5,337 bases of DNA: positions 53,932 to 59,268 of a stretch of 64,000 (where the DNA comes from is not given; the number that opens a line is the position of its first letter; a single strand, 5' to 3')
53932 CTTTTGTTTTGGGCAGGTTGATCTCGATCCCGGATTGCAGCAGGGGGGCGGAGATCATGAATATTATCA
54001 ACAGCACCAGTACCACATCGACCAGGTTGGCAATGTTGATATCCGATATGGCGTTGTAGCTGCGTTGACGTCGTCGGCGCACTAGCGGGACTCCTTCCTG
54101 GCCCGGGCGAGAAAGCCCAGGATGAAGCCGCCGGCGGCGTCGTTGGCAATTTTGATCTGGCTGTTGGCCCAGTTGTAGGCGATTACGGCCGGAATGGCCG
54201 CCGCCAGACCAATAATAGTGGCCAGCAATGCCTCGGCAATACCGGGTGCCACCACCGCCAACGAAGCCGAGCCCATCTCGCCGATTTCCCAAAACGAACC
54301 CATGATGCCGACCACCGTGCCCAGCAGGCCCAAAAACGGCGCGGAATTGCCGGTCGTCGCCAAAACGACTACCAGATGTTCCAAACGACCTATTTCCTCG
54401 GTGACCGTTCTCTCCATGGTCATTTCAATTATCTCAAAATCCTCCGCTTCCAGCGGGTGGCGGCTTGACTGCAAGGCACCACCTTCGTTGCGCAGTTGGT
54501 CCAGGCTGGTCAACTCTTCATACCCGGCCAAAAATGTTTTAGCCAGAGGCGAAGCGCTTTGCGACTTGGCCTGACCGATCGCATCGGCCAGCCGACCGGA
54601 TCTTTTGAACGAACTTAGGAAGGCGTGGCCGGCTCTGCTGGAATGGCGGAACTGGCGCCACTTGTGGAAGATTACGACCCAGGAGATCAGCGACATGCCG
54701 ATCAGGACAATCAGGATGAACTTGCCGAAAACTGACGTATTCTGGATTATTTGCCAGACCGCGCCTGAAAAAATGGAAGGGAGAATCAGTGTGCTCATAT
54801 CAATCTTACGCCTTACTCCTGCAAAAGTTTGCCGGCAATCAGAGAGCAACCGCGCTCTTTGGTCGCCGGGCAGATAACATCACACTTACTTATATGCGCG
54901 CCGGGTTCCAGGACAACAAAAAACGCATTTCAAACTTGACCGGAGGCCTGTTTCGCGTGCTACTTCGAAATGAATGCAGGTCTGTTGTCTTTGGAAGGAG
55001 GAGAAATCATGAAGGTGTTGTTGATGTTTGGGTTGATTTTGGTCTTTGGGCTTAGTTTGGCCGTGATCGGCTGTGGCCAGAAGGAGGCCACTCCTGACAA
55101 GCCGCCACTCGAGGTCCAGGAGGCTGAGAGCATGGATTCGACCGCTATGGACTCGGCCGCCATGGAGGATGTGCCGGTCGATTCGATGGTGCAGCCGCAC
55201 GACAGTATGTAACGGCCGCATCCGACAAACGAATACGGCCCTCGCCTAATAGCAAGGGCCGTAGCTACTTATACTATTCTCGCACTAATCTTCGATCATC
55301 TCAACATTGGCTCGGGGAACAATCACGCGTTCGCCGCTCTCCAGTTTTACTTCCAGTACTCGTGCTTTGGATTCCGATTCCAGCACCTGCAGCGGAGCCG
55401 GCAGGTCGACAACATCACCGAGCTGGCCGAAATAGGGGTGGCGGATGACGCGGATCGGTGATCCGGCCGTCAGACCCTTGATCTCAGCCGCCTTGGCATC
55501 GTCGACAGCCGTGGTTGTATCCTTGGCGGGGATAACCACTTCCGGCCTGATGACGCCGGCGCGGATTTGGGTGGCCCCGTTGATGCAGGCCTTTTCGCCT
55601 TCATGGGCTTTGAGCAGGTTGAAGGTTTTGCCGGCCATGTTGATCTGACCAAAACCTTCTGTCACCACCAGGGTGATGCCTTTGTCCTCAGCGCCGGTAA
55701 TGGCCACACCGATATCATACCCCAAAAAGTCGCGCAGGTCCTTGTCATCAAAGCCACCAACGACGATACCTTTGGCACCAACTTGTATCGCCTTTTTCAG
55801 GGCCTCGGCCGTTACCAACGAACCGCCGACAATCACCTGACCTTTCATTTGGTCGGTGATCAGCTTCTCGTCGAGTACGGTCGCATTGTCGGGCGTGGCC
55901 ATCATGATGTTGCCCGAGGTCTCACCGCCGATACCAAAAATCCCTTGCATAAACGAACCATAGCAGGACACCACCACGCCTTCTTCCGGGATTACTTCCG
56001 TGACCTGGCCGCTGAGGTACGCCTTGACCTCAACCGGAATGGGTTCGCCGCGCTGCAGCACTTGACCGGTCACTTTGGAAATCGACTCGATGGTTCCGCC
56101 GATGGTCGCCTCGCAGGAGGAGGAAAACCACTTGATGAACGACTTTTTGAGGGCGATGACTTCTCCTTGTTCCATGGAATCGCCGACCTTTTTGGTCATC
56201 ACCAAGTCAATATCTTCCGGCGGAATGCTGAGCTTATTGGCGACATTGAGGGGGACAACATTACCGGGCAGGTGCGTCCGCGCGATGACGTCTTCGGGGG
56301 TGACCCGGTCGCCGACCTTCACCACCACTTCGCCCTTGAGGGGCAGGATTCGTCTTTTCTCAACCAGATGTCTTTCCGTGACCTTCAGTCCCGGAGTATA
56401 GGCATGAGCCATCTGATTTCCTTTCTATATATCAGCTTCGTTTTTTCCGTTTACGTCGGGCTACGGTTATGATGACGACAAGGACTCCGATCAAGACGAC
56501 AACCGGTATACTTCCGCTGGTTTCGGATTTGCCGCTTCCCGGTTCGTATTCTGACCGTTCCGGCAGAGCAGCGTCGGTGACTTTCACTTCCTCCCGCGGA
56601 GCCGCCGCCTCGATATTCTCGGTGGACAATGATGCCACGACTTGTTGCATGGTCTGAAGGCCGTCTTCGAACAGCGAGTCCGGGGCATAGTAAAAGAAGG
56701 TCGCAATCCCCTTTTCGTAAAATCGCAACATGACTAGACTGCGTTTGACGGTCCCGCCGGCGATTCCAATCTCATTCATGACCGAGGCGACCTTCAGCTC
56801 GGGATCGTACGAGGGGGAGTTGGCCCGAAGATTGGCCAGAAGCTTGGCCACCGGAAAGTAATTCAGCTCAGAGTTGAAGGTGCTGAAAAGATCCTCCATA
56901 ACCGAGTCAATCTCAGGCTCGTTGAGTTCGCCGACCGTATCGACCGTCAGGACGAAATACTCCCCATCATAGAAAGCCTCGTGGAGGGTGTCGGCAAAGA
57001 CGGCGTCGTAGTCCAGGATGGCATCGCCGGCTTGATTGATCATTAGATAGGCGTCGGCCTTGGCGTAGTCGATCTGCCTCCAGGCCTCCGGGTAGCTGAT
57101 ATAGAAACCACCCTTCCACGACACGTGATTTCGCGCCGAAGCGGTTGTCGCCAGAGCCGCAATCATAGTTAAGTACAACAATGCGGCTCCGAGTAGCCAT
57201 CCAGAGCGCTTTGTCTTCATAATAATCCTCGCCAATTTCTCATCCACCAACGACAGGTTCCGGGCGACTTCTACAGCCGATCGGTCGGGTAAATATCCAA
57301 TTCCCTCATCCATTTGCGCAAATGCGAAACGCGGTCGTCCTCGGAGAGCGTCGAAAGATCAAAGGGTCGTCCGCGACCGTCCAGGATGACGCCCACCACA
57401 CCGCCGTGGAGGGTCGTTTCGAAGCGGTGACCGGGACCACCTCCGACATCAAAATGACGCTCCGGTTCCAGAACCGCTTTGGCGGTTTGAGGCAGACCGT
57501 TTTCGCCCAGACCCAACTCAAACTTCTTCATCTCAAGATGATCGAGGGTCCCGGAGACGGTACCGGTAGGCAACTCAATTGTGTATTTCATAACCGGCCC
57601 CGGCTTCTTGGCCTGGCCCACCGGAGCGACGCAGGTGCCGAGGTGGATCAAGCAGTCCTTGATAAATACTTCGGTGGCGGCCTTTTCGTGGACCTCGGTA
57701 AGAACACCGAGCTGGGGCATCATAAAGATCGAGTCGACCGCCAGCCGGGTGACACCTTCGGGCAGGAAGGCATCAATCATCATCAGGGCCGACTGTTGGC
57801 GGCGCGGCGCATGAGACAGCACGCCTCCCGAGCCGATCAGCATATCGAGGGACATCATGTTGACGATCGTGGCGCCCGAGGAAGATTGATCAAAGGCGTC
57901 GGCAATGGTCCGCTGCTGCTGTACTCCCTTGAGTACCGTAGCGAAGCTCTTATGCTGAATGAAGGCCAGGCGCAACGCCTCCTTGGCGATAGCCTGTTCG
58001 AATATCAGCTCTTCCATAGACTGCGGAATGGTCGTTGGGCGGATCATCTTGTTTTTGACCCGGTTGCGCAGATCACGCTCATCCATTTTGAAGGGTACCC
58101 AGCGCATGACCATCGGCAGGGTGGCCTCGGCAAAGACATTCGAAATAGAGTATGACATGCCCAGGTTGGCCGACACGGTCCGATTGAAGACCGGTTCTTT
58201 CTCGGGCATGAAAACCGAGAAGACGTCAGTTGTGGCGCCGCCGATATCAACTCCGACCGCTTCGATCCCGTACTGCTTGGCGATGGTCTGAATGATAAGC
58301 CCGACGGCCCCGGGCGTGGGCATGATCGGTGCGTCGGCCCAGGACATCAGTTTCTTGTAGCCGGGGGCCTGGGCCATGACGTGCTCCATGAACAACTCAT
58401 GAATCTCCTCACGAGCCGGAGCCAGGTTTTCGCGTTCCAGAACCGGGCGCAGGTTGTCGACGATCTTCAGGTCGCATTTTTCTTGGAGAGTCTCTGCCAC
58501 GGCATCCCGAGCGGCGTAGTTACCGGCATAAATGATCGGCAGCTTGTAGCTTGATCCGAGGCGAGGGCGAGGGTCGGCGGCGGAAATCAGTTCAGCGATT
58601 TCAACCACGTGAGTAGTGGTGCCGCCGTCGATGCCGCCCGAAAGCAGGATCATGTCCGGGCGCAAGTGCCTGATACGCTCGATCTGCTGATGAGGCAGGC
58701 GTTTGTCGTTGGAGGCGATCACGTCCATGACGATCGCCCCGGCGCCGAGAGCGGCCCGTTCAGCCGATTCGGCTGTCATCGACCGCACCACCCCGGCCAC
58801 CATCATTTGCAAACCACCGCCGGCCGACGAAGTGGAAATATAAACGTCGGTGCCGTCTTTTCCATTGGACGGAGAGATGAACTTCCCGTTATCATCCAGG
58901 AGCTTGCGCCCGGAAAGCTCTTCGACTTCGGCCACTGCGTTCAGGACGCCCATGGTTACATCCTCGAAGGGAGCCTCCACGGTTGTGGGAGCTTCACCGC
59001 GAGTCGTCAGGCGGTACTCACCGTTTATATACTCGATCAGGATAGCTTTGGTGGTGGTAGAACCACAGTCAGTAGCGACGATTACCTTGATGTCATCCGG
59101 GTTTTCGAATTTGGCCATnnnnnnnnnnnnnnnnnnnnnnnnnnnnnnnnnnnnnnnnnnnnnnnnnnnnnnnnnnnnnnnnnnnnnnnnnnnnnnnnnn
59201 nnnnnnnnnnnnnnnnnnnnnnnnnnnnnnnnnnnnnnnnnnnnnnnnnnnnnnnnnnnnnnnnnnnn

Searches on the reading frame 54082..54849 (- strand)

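Call 71: search_protein_families(library=pfam, proteins=[window:54082-54849:-], max_evalue=0.00001)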
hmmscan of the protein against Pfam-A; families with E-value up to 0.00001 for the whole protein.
window:54082-54849:- (255 aa): 1 family
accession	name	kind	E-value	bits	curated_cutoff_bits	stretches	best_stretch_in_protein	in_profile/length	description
PF01618.21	MotA_ExbB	-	3.2e-30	104.9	22.9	1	133-233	19-119/127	MotA/TolQ/ExbB proton channel family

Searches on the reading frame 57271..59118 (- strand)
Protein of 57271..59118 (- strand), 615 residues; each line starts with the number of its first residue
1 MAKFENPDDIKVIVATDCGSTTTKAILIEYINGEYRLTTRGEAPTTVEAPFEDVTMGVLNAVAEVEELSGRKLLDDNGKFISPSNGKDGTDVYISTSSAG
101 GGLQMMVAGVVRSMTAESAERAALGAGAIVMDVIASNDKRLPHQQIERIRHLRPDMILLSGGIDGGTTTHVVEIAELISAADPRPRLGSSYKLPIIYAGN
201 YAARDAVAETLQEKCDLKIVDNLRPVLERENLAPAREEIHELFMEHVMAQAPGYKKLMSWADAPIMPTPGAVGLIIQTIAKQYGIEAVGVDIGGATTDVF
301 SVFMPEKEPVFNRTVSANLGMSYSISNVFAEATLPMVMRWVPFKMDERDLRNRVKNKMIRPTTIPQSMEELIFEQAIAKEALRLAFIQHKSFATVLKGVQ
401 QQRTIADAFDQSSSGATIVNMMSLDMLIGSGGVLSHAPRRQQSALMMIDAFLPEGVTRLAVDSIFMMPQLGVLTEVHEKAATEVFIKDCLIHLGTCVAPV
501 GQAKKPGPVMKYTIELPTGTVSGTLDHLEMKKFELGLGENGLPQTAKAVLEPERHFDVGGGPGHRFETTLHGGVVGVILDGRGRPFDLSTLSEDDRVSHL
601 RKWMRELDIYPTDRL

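Call 71: search_protein_families(library=pfam, proteins=[window:57271-59118:-], max_evalue=0.00001)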
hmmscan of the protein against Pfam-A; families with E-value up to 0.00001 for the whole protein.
window:57271-59118:- (615 aa): 1 family
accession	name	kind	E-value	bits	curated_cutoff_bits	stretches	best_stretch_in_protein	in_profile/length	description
PF13941.12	MutL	-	4e-130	435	27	1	13-489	1-450/450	MutL protein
